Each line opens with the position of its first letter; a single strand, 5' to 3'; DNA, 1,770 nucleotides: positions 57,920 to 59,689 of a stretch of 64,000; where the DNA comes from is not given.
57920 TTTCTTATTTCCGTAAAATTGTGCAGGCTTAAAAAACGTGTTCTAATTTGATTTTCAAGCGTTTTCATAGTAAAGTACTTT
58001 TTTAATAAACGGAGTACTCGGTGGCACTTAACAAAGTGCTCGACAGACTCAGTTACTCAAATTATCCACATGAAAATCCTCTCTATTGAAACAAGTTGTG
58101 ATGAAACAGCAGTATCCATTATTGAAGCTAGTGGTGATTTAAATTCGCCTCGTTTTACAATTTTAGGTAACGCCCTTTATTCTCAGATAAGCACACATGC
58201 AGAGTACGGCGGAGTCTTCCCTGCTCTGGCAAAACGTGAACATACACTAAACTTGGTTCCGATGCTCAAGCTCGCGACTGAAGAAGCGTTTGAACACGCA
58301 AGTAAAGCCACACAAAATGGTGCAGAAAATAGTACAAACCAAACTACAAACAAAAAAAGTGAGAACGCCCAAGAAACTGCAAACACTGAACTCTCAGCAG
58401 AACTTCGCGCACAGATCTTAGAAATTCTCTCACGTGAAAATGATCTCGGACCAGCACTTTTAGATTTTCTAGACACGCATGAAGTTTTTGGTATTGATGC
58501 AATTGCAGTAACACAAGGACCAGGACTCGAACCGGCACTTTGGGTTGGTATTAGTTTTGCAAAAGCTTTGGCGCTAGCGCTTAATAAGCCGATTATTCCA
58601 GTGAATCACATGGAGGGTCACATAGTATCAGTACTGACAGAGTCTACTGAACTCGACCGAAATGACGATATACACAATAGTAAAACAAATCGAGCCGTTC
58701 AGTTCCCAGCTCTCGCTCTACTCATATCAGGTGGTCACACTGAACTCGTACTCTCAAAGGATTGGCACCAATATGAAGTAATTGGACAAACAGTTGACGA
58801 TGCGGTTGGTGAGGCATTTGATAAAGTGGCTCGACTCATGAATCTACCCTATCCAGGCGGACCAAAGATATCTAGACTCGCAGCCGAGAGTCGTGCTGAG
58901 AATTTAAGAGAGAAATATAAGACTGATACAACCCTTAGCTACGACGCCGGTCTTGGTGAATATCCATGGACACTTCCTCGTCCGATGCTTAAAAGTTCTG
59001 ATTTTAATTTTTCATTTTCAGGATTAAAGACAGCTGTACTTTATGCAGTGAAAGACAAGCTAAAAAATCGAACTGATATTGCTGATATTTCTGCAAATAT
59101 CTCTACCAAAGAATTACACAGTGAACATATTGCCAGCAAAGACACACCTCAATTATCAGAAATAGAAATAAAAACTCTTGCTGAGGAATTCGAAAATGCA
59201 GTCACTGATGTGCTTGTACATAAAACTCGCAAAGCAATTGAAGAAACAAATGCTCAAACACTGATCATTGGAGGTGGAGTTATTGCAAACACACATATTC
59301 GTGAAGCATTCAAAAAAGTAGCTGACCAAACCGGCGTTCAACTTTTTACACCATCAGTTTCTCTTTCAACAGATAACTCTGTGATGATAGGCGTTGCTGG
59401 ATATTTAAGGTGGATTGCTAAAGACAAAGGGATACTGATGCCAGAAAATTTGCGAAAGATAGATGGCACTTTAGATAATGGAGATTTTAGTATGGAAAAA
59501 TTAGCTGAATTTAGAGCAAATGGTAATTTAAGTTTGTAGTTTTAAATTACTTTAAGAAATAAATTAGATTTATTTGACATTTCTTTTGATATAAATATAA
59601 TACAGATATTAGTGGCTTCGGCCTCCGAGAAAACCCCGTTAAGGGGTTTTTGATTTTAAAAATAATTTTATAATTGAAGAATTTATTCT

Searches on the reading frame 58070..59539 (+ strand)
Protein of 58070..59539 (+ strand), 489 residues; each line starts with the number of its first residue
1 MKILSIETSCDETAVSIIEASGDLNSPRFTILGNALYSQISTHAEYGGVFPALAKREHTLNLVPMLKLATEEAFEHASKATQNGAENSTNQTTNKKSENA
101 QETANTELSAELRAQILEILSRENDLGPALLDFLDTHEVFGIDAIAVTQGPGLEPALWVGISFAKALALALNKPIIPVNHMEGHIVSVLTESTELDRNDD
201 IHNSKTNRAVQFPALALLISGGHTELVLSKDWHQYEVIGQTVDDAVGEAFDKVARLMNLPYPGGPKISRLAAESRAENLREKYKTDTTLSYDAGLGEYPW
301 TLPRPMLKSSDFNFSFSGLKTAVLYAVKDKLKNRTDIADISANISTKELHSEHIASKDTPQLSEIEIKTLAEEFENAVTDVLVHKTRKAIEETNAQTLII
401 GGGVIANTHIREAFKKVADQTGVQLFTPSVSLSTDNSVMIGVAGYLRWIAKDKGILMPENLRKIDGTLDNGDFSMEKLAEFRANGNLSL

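Call 47: search_protein_families(library=pfam, proteins=[window:58070-59539:+], max_evalue=0.00001)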
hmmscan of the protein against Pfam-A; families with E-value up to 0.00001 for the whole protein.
window:58070-59539:+ (489 aa): 2 families
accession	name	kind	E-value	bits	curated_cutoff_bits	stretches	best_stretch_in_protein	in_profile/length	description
PF00814.31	TsaD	-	3.5e-73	247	24.8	2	142-441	51-263/264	tRNA N6-adenosine threonylcarbamoyltransferase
PF22521.2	HypF_C_2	-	1.4e-07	31.9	27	1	336-440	139-239/241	Carbamoyltransferase, Kae1-like Domain, second subdomain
